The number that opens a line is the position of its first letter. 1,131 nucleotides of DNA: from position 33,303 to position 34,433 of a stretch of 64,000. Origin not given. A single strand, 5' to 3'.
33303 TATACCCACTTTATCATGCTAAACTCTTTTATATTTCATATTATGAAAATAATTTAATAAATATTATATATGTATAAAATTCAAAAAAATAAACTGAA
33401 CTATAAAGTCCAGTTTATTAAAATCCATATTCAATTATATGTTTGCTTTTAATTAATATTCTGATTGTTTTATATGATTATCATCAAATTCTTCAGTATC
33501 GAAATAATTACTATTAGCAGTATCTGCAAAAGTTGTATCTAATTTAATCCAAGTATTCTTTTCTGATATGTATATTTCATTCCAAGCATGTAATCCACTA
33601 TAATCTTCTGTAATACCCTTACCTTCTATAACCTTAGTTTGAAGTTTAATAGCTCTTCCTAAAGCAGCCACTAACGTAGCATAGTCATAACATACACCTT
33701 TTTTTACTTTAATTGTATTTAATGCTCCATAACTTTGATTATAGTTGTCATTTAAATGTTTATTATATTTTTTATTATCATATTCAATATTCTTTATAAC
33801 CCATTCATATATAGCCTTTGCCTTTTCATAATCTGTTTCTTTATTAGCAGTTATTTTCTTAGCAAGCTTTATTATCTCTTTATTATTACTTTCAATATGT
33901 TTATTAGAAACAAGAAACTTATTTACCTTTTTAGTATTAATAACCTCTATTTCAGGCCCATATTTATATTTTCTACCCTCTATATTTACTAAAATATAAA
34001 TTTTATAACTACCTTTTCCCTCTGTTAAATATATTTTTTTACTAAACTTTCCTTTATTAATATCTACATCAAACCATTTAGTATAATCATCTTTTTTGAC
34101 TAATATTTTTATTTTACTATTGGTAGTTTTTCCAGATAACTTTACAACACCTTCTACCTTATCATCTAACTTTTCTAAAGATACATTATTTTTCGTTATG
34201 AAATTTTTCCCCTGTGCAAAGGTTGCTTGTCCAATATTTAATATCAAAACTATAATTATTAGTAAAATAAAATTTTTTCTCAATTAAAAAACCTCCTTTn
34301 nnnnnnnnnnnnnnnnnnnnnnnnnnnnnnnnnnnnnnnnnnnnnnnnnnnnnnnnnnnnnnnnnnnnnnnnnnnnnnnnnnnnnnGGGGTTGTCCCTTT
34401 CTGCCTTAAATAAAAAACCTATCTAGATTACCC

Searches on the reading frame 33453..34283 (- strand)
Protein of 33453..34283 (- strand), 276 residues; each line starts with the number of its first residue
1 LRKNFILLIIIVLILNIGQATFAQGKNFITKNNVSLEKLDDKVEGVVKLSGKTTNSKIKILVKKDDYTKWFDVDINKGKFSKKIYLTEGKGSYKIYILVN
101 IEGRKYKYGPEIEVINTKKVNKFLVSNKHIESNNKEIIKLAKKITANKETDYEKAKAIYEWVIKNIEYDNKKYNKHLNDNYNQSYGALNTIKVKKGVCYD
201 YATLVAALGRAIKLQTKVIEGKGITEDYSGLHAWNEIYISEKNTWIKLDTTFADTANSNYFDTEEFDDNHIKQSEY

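Call 6: search_protein_families(library=pfam, proteins=[window:33453-34283:-])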
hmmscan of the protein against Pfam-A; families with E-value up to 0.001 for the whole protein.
window:33453-34283:- (276 aa): 2 families
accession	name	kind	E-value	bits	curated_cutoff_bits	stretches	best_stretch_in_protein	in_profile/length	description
PF01841.26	Transglut_core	-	3.2e-23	82.5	23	1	139-249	2-107/108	Transglutaminase-like superfamily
PF04473.18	DUF553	-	1.6e-11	44.3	20.5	1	137-261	3-124/140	Transglutaminase-like domain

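Call 8: find_encoding_contigs(protein=window:33453-34283:-, flank=3000, max_places=4)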
Protein window:33453-34283:- (276 aa): no gene with exactly this product is on record in the collection.

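Call 9: find_homologous_proteins(query=window:33453-34283:-)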
Query window:33453-34283:- (276 aa): 117 proteins with E <= 0.001 among 1605 candidates.
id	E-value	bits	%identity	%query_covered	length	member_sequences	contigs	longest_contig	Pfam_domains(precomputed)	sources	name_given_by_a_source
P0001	2.0e-165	567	100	96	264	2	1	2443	PF01841.26,PF04473.19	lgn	-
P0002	1.2e-97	345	57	100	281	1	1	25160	PF01841.26,PF04473.19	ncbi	-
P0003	4.7e-94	333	54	98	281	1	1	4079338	PF01841.26,PF04473.19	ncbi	ncbi:transglutaminase-like domain-containing protein [Clostridiaceae bacterium 35-E11]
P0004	8.8e-94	332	57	98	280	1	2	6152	PF01841.26,PF04473.19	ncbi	-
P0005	1.2e-91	325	54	100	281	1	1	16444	PF01841.26,PF04473.19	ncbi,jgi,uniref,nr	ncbi:MAG: transglutaminase-like enzyme predicted cysteine protease [Anaerosolibacter sp.]|jgi:transg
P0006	3.0e-91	324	55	99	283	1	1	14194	PF01841.26,PF04473.19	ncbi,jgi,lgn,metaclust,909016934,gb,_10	metaclust:\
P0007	7.5e-91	322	52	100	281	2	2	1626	PF01841.26,PF04473.19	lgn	-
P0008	3.6e-89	317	56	99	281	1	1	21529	PF01841.26,PF04473.19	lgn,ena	-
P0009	8.5e-89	316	54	97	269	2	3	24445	PF01841.26,PF04473.19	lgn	-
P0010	2.4e-87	311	56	99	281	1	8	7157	PF01841.26,PF04473.19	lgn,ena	-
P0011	3.4e-86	307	52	92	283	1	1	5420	PF01841.26,PF04473.19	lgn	-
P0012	6.0e-86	306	52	99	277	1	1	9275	PF01841.26,PF04473.19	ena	-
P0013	3.1e-85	304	52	99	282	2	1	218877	PF01841.26,PF04473.19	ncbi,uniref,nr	ncbi:transglutaminase-like putative cysteine protease [Anaerosolibacter carboniphilus]|uniref:Transg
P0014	4.1e-85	304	54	93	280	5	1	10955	PF01841.26,PF04473.19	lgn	-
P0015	9.9e-85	302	51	100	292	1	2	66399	PF01841.26,PF04473.19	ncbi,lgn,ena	-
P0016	5.2e-84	300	55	92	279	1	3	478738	PF01841.26,PF04473.19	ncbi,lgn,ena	-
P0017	1.5e-83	298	51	100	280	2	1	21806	PF01841.26,PF04473.19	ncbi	ncbi:MAG: transglutaminase-like domain-containing protein [Bacillota bacterium]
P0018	4.6e-83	297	53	100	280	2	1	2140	PF01841.26,PF04473.19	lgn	-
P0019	4.7e-83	297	51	96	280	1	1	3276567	PF01841.26,PF04473.19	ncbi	ncbi:UNVERIFIED_CONTAM: Transglutaminase-like enzymes, putative cysteine proteases [Acetivibrio alka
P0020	5.3e-83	297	49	100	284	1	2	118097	PF01841.26,PF04473.19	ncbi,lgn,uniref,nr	ncbi:transglutaminase-like domain-containing protein [Alkaliphilus hydrothermalis]|uniref:Transgluta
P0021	5.6e-83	297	54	91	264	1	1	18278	PF01841.26,PF04473.19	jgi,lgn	-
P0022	4.5e-82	294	49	98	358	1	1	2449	PF01841.26,PF04473.19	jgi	jgi:hypothetical protein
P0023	7.5e-82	293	53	99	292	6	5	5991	PF01841.26,PF04473.19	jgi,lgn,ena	-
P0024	9.4e-82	292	54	90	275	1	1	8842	PF01841.26,PF04473.19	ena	-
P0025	1.4e-81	292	50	97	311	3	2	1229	PF01841.26,PF04473.19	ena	-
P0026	1.5e-81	292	50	100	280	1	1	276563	PF01841.26,PF04473.19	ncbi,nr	ncbi:MAG: transglutaminase-like domain-containing protein [Clostridia bacterium]|nr:transglutaminase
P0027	2.8e-81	291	52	98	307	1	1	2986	PF01841.26,PF04473.19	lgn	-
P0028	5.5e-81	290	50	99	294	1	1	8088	PF01841.26,PF04473.19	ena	-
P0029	6.4e-81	290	52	100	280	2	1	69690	PF01841.26,PF04473.19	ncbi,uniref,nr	ncbi:transglutaminase-like domain-containing protein [Acetivibrio cellulolyticus]|uniref:transglutam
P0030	6.5e-81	290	48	100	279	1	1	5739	PF01841.26,PF04473.19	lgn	-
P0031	7.5e-81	290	49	100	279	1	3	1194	PF01841.26,PF04473.19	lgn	-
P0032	9.3e-81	289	53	99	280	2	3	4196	PF01841.26,PF04473.19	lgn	-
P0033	1.1e-80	289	51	98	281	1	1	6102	PF01841.26,PF04473.19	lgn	-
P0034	1.2e-80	289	48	99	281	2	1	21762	PF01841.26,PF04473.19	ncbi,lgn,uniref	ncbi:transglutaminase-like domain-containing protein [Anaerosolibacter sp.]|uniref:transglutaminase-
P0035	1.3e-80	289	49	99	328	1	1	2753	PF01841.26,PF04473.19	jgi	jgi:hypothetical protein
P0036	1.6e-80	288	50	99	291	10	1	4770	PF01841.26,PF04473.19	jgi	jgi:transglutaminase-like putative cysteine protease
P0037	1.8e-80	288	51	98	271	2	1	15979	PF01841.26,PF04473.19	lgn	-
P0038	1.9e-80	288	51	98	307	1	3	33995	PF01841.26,PF04473.19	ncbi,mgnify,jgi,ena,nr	ncbi:MAG: Transglutaminase-like superfamily protein [Firmicutes bacterium ADurb.Bin419]|mgnify:CR=1 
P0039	2.1e-80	288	50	99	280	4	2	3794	PF01841.26,PF04473.19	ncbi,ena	-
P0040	2.7e-80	288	53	99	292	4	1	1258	PF01841.26,PF04473.19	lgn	-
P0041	3.2e-80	287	49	98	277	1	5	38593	PF01841.26,PF04473.19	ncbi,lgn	ncbi:MAG: transglutaminase family protein [Bacillota bacterium]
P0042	6.9e-80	286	50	100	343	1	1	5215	PF01841.26,PF04473.19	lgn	-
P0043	9.1e-80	286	48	100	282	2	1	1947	PF01841.26,PF04473.19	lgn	-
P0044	1.2e-79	286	51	100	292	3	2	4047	PF01841.26,PF04473.19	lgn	-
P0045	1.6e-79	285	52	99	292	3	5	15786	PF01841.26,PF04473.19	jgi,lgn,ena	-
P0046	1.7e-79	285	49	99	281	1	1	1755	PF01841.26,PF04473.19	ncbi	-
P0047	5.2e-79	284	50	100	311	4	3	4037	PF01841.26,PF04473.19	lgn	-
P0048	7.3e-79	283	51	98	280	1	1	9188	PF01841.26,PF04473.19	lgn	-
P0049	1.4e-78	282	51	100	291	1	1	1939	PF01841.26,PF04473.19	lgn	-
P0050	1.4e-78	282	51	97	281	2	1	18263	PF01841.26,PF04473.19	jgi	-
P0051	1.5e-78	282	52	95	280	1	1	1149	PF01841.26,PF04473.19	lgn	-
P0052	1.5e-78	282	49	100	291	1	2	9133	PF01841.26,PF04473.19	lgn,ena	-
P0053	1.6e-78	282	49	100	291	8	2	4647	PF01841.26,PF04473.19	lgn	-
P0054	2.0e-78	282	48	100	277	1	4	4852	PF01841.26,PF04473.19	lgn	-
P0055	2.0e-78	282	49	100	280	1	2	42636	PF01841.26,PF04473.19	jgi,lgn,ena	-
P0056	2.3e-78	281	49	100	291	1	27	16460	PF01841.26,PF04473.19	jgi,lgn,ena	-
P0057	2.3e-78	281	49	100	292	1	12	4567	PF01841.26,PF04473.19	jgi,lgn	jgi:transglutaminase-like putative cysteine protease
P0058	3.0e-78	281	47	96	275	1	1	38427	PF01841.26,PF04473.19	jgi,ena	-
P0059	3.2e-78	281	49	100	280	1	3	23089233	PF01841.26,PF04473.19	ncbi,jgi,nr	ncbi:MAG: transglutaminase domain-containing protein [Clostridium sp.]|nr:transglutaminase domain-co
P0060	3.7e-78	281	50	100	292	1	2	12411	PF01841.26,PF04473.19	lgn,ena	-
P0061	3.7e-78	281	49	100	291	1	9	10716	PF01841.26,PF04473.19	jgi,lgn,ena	-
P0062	3.8e-78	281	49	100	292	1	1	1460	PF01841.26,PF04473.19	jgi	jgi:transglutaminase-like putative cysteine protease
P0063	4.0e-78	281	45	99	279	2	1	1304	PF01841.26,PF04473.19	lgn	-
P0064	1.0e-77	279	48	98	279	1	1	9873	PF01841.26,PF04473.19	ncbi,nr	ncbi:MAG: transglutaminase-like domain-containing protein [Bacillota bacterium]|nr:transglutaminase-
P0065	1.4e-77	279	49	99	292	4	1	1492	PF01841.26,PF04473.19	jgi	-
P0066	1.5e-77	279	53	98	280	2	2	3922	PF01841.26,PF04473.19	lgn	-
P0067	2.3e-77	278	51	98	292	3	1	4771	PF01841.26,PF04473.19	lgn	-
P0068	3.5e-77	277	50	98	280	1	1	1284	PF01841.26,PF04473.19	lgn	-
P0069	6.3e-77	277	48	98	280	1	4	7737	PF01841.26,PF04473.19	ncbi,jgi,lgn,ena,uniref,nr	ncbi:MAG TPA: transglutaminase-like domain-containing protein [Acetivibrio sp.]|uniref:transglutamin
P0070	7.3e-77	276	50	100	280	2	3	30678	PF01841.26,PF04473.19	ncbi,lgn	-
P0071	9.0e-77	276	48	98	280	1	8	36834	PF01841.26,PF04473.19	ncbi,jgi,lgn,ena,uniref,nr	ncbi:transglutaminase-like domain-containing protein [Acetivibrio straminisolvens]|jgi:transglutamin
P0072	1.0e-76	276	47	100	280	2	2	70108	PF01841.26,PF04473.19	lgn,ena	-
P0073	1.1e-76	276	50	98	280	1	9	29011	PF01841.26,PF04473.19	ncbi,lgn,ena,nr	ncbi:MAG: transglutaminase domain-containing protein [Clostridiaceae bacterium]|nr:transglutaminase 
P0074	1.3e-76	276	50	98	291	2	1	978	PF01841.26,PF04473.19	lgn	-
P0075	1.7e-76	275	49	99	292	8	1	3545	PF01841.26,PF04473.19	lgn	-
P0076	5.0e-76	274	49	99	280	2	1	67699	PF01841.26,PF04473.19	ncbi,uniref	ncbi:transglutaminase domain-containing protein [Thermovenabulum sp.]|uniref:transglutaminase domain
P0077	9.8e-76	273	49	95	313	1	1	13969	PF01841.26,PF04473.19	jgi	jgi:protein-disulfide isomerase-like protein with CxxC motif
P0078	1.2e-75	273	48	96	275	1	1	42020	PF01841.26,PF04473.19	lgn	-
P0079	1.5e-75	272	50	91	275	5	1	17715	PF01841.26,PF04473.19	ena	-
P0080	1.7e-75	272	49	91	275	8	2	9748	PF01841.26,PF04473.19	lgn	-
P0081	3.9e-75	271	45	100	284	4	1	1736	PF01841.26,PF04473.19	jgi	jgi:transglutaminase-like putative cysteine protease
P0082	4.6e-75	271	48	98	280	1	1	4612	PF01841.26,PF04473.19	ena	-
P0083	8.4e-75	270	47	99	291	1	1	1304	PF01841.26,PF04473.19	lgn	-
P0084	2.4e-74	268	48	99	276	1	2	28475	PF01841.26,PF04473.19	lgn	-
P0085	2.5e-74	268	48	93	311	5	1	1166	PF01841.26,PF04473.19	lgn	-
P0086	2.9e-74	268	46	98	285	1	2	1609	PF01841.26,PF04473.19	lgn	-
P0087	6.1e-74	267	48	98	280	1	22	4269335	PF01841.26,PF04473.19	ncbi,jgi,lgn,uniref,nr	ncbi:transglutaminase-like domain-containing protein [Acetivibrio mesophilus]|uniref:Transglutaminas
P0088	3.6e-73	264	47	94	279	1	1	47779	PF01841.26,PF04473.19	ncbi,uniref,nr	ncbi:transglutaminase domain-containing protein [Herbivorax sp. ANBcel31]|uniref:transglutaminase-li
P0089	5.3e-73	264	47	100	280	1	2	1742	PF01841.26,PF04473.19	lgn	-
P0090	8.2e-73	263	49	97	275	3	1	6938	PF01841.26,PF04473.19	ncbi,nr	ncbi:MAG: hypothetical protein K0S75_2073 [Clostridia bacterium]|nr:hypothetical protein [Clostridia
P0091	1.5e-72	262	47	98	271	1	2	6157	PF01841.26,PF04473.19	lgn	-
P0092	1.7e-72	262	46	100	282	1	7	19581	PF01841.26,PF04473.19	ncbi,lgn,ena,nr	ncbi:MAG: transglutaminase domain-containing protein [Clostridium sp.]|nr:transglutaminase domain-co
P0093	2.3e-72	262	48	98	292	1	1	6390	PF01841.26,PF04473.19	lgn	-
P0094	2.6e-72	262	46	97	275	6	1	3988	PF01841.26,PF04473.19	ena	-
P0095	1.1e-71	259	48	93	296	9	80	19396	PF01841.26,PF04473.19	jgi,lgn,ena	jgi:transglutaminase-like putative cysteine protease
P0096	1.5e-71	259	47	93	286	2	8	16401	PF01841.26,PF04473.19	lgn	-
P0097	1.8e-71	259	47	95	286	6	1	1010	PF01841.26,PF04473.19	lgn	-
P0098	4.3e-71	258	46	100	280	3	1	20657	PF01841.26,PF04473.19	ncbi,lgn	-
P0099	5.7e-70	254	46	97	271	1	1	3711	PF01841.26,PF04473.19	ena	-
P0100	4.7e-69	251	47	98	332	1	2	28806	PF01841.26,PF04473.19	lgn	-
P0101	1.4e-68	249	49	85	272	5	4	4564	PF01841.26,PF04473.19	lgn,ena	-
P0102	1.1e-65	240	49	86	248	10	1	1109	PF01841.26,PF04473.19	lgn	-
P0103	2.8e-65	238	45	98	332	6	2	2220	PF01841.26,PF04473.19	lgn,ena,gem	-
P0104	5.5e-64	234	45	95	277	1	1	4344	PF01841.26,PF04473.19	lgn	-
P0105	5.0e-62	228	44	97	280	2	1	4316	PF01841.26,PF04473.19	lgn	-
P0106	2.8e-61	225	45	92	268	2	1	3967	PF01841.26,PF04473.19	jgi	-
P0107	3.8e-58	215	39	98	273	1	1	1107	PF01841.26,PF04473.19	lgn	-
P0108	2.5e-54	203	56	64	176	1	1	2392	PF01841.26,PF04473.19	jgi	jgi:transglutaminase-like putative cysteine protease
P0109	3.5e-51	192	37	98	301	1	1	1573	PF01841.26,PF04473.19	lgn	-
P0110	2.0e-49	187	58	59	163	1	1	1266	PF01841.26,PF04473.19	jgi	jgi:transglutaminase-like putative cysteine protease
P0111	2.8e-46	176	43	76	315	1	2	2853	PF01841.26,PF04473.19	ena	-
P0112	3.7e-44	169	36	89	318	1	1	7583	PF01841.26,PF04473.19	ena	-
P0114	1.2e-28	118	45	52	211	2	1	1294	PF01841.26,PF04473.19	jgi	jgi:transglutaminase-like putative cysteine protease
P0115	2.5e-27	114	41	51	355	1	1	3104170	PF01841.26,PF04473.19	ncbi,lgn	ncbi:transglutaminase-like domain-containing protein [Clostridium carnis]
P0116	6.8e-20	90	32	90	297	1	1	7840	PF01841.26,PF04473.19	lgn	-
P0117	9.9e-11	60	41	41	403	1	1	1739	PF01841.26,PF04473.19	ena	-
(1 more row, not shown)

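Call 16: find_related_loci(query=A1, collection=genome_contigs, flank=6000)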
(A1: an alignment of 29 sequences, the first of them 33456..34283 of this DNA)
Query A1 (276 aa) in genome_contigs; peptide patterns used: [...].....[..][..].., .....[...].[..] (x = any residue, [..] = any of these).
600 stretches matched a pattern (row limit reached: there are more); 572 encode a relative of the query (tblastn E <= 1e-3); the best 80 are kept; 80 distinct loci.
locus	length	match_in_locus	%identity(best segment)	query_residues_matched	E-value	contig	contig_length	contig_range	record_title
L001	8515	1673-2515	54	1-276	7e-97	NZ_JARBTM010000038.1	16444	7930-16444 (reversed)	MAG: Anaerosolibacter sp. isolate L_E1_T20_C_bin.128 scaffold_4716, whole genome shotgun sequence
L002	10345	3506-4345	50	1-276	8e-88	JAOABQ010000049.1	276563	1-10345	MAG: Clostridia bacterium isolate SKW182 k141_1124858, whole genome shotgun sequence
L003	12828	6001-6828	49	2-276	6e-88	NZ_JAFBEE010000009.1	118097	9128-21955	Alkaliphilus hydrothermalis strain DSM 25890 Ga0454045_09, whole genome shotgun sequence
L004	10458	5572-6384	51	6-276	2e-86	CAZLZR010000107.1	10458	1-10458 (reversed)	MAG TPA_asm: uncultured Acetivibrio sp. isolate binchicken_co152_19 genome assembly, contig: NODE_6566_length_10458_cov_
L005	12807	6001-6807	51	11-276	9e-85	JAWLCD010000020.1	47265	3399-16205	MAG: Clostridia bacterium isolate 15dZY3.bin.29 NODE_1090_length_47265_cov_7.144384, whole genome shotgun sequence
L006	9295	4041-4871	49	1-276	2e-84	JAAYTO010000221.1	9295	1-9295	MAG: Clostridium sp. isolate AS24abBPME_43 69677_AS24, whole genome shotgun sequence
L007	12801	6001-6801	49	6-271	7e-84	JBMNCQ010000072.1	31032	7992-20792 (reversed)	MAG: Peptococcaceae bacterium isolate Bins.048 NODE_2787, whole genome shotgun sequence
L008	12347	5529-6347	48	5-275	3e-82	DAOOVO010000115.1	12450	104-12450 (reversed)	MAG TPA_asm: Pseudobacteroides sp. isolate AMR_MDS_2439 NODE_3340_length_12450_cov_26.030093, whole genome shotgun seque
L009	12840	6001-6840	47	1-275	4e-82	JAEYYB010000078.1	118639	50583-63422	MAG: Bacillota bacterium isolate OH_CBlB_339 k127_2333883, whole genome shotgun sequence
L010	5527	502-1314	48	6-276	5e-82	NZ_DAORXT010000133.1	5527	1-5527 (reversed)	MAG: Acetivibrio sp. isolate AMR_MDS_1980 NODE_10069_length_5527_cov_12.454678, whole genome shotgun sequence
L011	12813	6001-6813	50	6-276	6e-82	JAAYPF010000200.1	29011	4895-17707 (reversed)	MAG: Clostridiaceae bacterium isolate AS22ysBPME_170 182999_AS22, whole genome shotgun sequence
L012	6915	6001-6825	49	1-273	4e-82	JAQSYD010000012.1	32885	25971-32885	MAG: Clostridia bacterium isolate L_E1_T20_A_bin.75 scaffold_2311, whole genome shotgun sequence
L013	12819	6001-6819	49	5-276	1e-80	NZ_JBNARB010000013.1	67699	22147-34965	MAG: Thermovenabulum sp. isolate Kamch4316-2DMB-04 bin21.fa-13, whole genome shotgun sequence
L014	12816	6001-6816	47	6-275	3e-79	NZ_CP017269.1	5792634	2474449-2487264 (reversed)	Geosporobacter ferrireducens strain IRF9 chromosome, complete genome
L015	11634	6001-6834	46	1-276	2e-79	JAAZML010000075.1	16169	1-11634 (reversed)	MAG: Clostridium sp. isolate AS23ysBPME_38 297395_AS23, whole genome shotgun sequence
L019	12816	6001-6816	46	5-276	2e-74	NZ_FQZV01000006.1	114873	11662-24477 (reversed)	Geosporobacter subterraneus DSM 17957, whole genome shotgun sequence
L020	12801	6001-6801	47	1-262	5e-74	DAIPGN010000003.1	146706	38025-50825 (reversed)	MAG TPA_asm: Thermoanaerobacterales bacterium isolate CTOTU40127 NODE_53_length_146706_cov_6.979134, whole genome shotgu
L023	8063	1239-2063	42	1-273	3e-70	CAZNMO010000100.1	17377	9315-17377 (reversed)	MAG TPA_asm: uncultured Clostridiaceae bacterium isolate binchicken_co158_98 genome assembly, contig: NODE_2872_length_1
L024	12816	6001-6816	45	1-271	5e-70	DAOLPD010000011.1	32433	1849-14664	MAG TPA_asm: Bacillota bacterium isolate AMR_MDS_4744 NODE_1827_length_32433_cov_5.298382, whole genome shotgun sequence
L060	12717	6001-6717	33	3-251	2e-29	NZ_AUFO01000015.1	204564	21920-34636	Paenibacillus massiliensis subsp. panacisoli DSM 21345 K331DRAFT_scaffold00011.11_C, whole genome shotgun sequence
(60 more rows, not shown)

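Call 38: search_protein_families(library=ncbifam, proteins=[window:33453-34283:-], max_evalue=0.01)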
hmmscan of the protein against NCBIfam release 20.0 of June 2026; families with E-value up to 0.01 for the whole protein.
window:33453-34283:- (276 aa): 1 family
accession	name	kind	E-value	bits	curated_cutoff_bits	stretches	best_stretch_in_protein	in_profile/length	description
NF045980.1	MAG6410_fam_LP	equivalog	6e-11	41.4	450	1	126-260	139-269/622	MAG6410 family transglutaminase-related lipoprotein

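Call 42: search_solved_structures(query=A1, max_evalue=0.001)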
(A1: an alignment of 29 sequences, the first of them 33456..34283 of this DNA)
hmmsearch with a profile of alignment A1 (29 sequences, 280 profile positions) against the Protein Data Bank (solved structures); distinct sequences matched with E-value up to 0.001: 4.
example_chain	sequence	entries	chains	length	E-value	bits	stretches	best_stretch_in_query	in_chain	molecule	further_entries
3isr_A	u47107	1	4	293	2.2e-10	43.1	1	127-255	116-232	Transglutaminase-like enzymes, putative cysteine protease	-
4xz7_A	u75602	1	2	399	0.00016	23.9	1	92-274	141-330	Putative uncharacterized protein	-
6g49_A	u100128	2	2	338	0.00017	23.7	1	195-258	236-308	Protein-glutamine gamma-glutamyltransferase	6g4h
9crn_A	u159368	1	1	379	0.00052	22.1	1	139-263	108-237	Transglutaminase-like domain-containing protein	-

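Call 44: search_protein_families(library=pfam, proteins=[L001:2746-4656:+, L003:7373-10435:+, L005:7402-10917:+, L014:7212-8969:+, L019:7188-8939:+, L060:7164-10760:+, L007:7453-8748:+, L002:4603-5481:+], max_evalue=0.00001)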
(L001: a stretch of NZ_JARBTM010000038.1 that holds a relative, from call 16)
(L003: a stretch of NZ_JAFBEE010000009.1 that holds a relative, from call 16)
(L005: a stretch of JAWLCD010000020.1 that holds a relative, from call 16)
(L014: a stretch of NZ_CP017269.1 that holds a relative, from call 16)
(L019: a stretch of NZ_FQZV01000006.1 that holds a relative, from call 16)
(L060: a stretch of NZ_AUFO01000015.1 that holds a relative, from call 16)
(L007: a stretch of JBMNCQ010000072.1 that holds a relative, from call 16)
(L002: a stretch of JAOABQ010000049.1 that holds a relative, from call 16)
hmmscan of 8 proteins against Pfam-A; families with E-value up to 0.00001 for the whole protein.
L001:2746-4656:+ (636 aa): 2 families
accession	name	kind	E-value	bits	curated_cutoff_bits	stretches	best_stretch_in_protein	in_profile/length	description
PF00330.25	Aconitase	-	2.8e-112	376.5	28.7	1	3-401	3-463/463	Aconitase family (aconitate hydratase)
PF00694.25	Aconitase_C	-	1.4e-22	80.8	22.8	1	511-567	72-128/131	Aconitase C-terminal domain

L003:7373-10435:+ (1020 aa): 3 families
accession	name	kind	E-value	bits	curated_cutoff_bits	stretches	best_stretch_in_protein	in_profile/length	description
PF00395.25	SLH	-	4.1e-36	123.1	20.8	3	904-946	2-44/44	S-layer homology domain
PF13229.12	Beta_helix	-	1e-09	38.6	25.9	1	352-472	44-158/158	Right handed beta helix region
PF05048.19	NosD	-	4.6e-07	29.9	23.6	1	347-482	59-179/212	Periplasmic copper-binding protein (NosD)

L005:7402-10917:+ (1171 aa): 1 family
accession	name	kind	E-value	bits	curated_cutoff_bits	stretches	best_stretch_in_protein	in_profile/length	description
PF00395.25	SLH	-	7e-24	84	20.8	2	17-60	1-44/44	S-layer homology domain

L014:7212-8969:+ (585 aa): 2 families
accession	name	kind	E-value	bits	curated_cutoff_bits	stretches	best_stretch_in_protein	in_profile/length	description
PF02518.31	HATPase_c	-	2.9e-12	47.4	26.4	1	483-574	4-109/111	Histidine kinase-, DNA gyrase B-, and HSP90-like ATPase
PF07730.19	HisKA_3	-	9.2e-12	45.8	24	1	374-437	1-63/68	Histidine kinase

L019:7188-8939:+ (583 aa): 2 families
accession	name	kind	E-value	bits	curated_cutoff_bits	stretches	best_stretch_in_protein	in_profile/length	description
PF07730.19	HisKA_3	-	2.4e-12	47.6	24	1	372-435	1-63/68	Histidine kinase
PF02518.31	HATPase_c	-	3e-10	41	26.4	1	481-572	4-109/111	Histidine kinase-, DNA gyrase B-, and HSP90-like ATPase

L060:7164-10760:+ (1198 aa): 3 families
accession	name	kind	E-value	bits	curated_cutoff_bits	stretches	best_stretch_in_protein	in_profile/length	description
PF05737.18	Collagen_bind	-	1.3e-74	249.1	27.5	4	614-736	3-122/131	Collagen binding domain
PF17961.7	Big_8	-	7.4e-17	61.8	22.9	1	88-176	6-101/103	Bacterial Ig domain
PF17802.7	SpaA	-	5.1e-16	59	23.1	1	906-998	1-89/91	Prealbumin-like fold domain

L007:7453-8748:+ (431 aa): 1 family
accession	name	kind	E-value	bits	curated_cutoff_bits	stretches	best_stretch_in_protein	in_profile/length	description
PF00395.25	SLH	-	9.3e-22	77.2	20.8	2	373-414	2-42/44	S-layer homology domain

L002:4603-5481:+ (292 aa): 2 families
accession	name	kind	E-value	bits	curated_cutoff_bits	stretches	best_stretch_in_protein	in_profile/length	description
PF01680.23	SOR_SNZ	-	8.4e-110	365.9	27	1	6-210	3-207/207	SOR/SNZ family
PF05690.20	ThiG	-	3.2e-09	37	23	1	197-253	170-224/247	Thiazole biosynthesis protein ThiG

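Call 55: find_related_loci(query=A1, collection=metagenome_contigs, flank=1000)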
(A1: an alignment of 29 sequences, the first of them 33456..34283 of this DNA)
Query A1 (276 aa) in metagenome_contigs; peptide patterns used: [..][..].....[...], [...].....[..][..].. (x = any residue, [..] = any of these).
583 stretches matched a pattern; 482 encode a relative of the query (tblastn E <= 1e-3); the best 80 are kept; 80 distinct loci.
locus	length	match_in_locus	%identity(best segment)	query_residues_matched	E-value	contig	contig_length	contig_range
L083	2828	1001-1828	57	1-276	5e-103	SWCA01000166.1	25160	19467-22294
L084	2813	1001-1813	57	7-276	1e-99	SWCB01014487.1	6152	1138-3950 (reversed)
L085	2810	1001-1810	55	5-276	7e-97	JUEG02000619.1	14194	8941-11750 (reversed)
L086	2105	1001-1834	49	1-276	2e-92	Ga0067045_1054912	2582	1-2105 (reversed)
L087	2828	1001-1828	53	1-276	1e-89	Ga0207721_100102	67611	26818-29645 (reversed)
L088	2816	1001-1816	53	5-276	4e-89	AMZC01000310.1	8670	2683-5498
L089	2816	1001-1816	53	5-276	3e-89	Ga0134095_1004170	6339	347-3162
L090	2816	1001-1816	53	5-276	4e-89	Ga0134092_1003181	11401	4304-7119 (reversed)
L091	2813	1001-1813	51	6-276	5e-87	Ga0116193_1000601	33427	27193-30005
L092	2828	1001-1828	48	2-276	4e-87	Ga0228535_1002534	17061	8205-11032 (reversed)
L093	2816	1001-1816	53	5-276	6e-87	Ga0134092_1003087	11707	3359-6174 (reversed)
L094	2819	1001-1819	52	5-276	3e-85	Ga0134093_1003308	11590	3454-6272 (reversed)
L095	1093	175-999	49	2-275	2e-92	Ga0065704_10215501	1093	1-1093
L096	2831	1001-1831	49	1-276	3e-85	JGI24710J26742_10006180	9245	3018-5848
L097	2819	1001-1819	48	6-275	2e-84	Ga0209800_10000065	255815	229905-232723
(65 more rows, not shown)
